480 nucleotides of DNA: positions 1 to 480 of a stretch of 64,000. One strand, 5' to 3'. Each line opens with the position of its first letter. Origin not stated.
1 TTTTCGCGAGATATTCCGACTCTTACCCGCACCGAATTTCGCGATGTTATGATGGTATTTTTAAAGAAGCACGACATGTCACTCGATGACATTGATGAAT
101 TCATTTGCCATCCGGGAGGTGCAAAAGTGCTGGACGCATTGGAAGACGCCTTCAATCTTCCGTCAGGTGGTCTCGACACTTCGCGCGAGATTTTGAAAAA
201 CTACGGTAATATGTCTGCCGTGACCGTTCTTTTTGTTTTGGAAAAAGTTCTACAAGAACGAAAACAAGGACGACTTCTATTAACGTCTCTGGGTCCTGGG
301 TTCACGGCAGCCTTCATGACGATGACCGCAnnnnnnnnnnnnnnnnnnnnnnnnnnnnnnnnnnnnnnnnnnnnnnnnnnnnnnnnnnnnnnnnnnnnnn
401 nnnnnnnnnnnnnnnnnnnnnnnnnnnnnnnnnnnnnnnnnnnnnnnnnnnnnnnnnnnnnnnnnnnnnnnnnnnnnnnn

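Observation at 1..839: Type III PKS translationally coupled to an ICMT-family methyltransferase (phenolic-lipid-type operon)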

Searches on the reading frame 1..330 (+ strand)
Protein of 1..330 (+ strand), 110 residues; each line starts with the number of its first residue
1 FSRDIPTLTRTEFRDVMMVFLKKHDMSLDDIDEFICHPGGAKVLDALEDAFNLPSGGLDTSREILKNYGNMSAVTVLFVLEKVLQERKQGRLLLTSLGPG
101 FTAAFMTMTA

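Call 4: search_protein_families(library=pfam, proteins=[window:1-330:+], max_evalue=0.01)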
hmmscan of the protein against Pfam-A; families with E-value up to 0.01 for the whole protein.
window:1-330:+ (110 aa): 2 families
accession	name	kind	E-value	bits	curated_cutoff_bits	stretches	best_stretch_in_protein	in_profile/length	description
PF02797.21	Chal_sti_synt_C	-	1.4e-15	58.1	27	1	3-90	32-120/151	Chalcone and stilbene synthases, C-terminal domain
PF08541.16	ACP_syn_III_C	-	7.4e-11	42.5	26.6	1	21-106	1-86/90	3-Oxoacyl-[acyl-carrier-protein (ACP)] synthase III C terminal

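Call 5: search_protein_families(library=ncbifam, proteins=[window:1-330:+], max_evalue=0.01)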
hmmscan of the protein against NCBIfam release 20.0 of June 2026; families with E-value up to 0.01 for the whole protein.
window:1-330:+ (110 aa): 6 families
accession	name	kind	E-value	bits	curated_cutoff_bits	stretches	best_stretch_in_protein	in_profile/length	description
NF042429.2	DHPHCoAsyn_DpgA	equivalog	7.1e-12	44.9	425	1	3-102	240-342/350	3,5-dihydroxyphenylacetyl-CoA synthase DpgA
NF006829.0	PRK09352.1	subfamily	1.4e-08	34.1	249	1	11-106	222-317/322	beta-ketoacyl-ACP synthase 3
NF004623.0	PRK05963.1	equivalog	1.4e-06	27.8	437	1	20-108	238-326/328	beta-ketoacyl-ACP synthase III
TIGR00747.1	fabH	subfamily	3e-06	26.6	292.1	1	13-104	225-316/322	beta-ketoacyl-ACP synthase III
NF006720.0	PRK09258.1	equivalog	0.0051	16.2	285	1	18-105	246-333/338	3-oxoacyl-ACP synthase III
NF005541.0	PRK07204.1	equivalog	0.006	16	402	1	8-91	227-307/329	beta-ketoacyl-ACP synthase III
